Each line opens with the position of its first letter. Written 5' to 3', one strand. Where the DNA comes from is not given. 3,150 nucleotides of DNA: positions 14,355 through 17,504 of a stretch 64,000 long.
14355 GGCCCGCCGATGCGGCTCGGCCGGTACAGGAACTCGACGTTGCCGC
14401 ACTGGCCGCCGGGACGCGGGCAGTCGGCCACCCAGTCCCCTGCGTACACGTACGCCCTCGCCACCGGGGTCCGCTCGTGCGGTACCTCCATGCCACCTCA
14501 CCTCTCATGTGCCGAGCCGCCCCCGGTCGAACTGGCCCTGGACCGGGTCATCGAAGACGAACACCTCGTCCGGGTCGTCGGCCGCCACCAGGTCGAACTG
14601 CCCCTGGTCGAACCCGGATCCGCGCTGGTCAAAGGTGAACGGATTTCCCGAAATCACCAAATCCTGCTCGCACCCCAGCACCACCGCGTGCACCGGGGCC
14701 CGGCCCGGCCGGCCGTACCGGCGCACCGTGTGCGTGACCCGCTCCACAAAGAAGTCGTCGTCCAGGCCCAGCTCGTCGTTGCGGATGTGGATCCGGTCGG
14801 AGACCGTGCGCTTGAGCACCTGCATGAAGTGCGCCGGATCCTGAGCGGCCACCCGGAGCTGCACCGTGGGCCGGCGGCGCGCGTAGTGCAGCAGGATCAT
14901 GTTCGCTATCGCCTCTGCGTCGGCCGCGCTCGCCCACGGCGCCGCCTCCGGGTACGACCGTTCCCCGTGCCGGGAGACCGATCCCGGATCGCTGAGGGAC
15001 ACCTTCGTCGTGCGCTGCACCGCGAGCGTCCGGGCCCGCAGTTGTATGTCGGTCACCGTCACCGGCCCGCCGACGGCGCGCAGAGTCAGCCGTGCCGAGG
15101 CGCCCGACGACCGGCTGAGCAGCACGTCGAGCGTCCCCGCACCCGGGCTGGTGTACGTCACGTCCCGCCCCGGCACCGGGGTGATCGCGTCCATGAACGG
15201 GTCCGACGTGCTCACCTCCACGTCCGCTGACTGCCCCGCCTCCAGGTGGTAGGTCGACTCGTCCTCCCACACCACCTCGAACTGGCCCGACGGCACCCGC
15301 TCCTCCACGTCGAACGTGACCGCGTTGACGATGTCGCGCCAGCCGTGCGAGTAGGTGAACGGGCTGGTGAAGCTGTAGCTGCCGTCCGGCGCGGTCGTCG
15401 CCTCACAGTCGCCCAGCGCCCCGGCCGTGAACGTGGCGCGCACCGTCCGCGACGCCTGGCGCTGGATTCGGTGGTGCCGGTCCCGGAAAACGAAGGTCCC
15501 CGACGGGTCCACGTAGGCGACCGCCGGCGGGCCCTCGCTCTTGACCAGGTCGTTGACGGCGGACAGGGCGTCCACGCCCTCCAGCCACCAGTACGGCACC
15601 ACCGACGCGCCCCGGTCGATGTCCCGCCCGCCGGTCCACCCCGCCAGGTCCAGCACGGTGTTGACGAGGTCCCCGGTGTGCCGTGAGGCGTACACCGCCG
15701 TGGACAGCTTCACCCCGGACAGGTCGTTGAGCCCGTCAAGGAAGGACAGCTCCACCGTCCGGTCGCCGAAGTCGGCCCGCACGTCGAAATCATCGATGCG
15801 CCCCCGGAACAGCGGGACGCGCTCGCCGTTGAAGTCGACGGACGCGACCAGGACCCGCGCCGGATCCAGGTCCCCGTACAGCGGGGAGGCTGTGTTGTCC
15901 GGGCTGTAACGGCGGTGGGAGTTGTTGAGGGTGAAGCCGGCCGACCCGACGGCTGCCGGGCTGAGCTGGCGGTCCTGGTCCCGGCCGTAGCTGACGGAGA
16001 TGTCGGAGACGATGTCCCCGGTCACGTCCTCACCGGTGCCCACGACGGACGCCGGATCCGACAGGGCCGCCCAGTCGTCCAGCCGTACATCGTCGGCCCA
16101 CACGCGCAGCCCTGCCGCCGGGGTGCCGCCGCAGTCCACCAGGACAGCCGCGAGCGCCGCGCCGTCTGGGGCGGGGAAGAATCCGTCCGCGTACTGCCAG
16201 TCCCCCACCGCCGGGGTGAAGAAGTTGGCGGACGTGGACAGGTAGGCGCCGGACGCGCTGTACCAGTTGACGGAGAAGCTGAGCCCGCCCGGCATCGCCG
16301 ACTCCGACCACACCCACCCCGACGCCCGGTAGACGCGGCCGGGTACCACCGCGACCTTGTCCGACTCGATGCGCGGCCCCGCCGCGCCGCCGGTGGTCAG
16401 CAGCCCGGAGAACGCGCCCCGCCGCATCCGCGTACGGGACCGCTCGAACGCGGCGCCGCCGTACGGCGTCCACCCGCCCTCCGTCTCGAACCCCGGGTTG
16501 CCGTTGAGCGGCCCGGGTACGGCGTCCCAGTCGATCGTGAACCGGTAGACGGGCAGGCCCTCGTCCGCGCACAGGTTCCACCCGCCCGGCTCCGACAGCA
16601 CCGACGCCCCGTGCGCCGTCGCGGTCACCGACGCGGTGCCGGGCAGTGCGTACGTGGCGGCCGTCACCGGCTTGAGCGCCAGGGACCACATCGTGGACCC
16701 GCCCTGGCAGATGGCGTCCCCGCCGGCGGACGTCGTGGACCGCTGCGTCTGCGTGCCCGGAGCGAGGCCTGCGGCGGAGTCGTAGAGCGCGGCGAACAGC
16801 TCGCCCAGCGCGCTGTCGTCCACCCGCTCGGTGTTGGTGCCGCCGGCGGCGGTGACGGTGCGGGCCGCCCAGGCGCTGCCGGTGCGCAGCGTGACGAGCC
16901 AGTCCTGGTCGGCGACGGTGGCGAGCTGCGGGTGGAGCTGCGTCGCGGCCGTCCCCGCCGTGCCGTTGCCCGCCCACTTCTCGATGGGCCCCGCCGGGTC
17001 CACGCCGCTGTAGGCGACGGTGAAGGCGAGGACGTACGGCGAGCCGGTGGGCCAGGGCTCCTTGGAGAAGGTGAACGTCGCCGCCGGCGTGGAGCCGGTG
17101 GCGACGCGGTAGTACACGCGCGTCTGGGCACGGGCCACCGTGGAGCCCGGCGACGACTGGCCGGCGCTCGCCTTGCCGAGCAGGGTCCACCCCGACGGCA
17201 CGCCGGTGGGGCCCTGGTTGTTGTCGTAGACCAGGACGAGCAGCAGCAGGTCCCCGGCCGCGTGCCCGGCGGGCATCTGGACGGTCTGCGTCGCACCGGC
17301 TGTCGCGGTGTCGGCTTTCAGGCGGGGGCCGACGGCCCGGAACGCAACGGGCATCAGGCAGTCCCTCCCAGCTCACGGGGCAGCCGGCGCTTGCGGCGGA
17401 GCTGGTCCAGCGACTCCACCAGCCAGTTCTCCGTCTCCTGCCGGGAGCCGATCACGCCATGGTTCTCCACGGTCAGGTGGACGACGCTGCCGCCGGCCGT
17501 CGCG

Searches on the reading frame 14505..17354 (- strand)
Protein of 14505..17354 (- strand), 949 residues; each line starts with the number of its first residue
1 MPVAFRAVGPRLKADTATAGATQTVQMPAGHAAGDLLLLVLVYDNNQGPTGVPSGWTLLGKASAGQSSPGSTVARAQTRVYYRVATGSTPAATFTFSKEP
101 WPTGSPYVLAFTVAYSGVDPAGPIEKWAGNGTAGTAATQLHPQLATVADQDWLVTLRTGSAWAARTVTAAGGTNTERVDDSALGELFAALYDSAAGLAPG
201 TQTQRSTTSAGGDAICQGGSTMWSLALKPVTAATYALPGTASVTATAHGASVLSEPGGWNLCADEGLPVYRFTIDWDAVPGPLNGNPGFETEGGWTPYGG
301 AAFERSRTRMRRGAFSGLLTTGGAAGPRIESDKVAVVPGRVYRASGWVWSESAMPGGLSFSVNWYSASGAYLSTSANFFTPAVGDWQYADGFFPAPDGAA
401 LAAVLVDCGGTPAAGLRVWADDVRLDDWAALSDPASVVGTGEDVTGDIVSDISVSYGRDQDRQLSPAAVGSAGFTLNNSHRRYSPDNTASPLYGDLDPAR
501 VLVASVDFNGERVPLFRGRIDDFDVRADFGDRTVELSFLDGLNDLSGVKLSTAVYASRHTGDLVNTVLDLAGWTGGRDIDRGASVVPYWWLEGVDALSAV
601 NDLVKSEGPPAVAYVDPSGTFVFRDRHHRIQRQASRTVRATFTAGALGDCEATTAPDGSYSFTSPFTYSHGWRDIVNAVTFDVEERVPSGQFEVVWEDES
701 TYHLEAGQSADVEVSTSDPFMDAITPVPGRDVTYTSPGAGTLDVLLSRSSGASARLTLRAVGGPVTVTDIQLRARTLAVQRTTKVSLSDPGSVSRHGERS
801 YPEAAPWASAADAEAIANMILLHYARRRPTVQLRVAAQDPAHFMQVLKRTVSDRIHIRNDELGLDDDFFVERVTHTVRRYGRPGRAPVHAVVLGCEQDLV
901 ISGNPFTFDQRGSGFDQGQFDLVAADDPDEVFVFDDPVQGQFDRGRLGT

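Call 58: search_protein_families(library=pfam, proteins=[window:14505-17354:-], max_evalue=0.001)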
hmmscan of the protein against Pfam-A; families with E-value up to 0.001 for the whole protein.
window:14505-17354:- (949 aa): 1 family
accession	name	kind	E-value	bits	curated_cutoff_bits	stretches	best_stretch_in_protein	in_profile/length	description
PF02018.23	CBM_4_9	-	1.6e-05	25.7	25.9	1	286-396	6-119/136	Carbohydrate binding domain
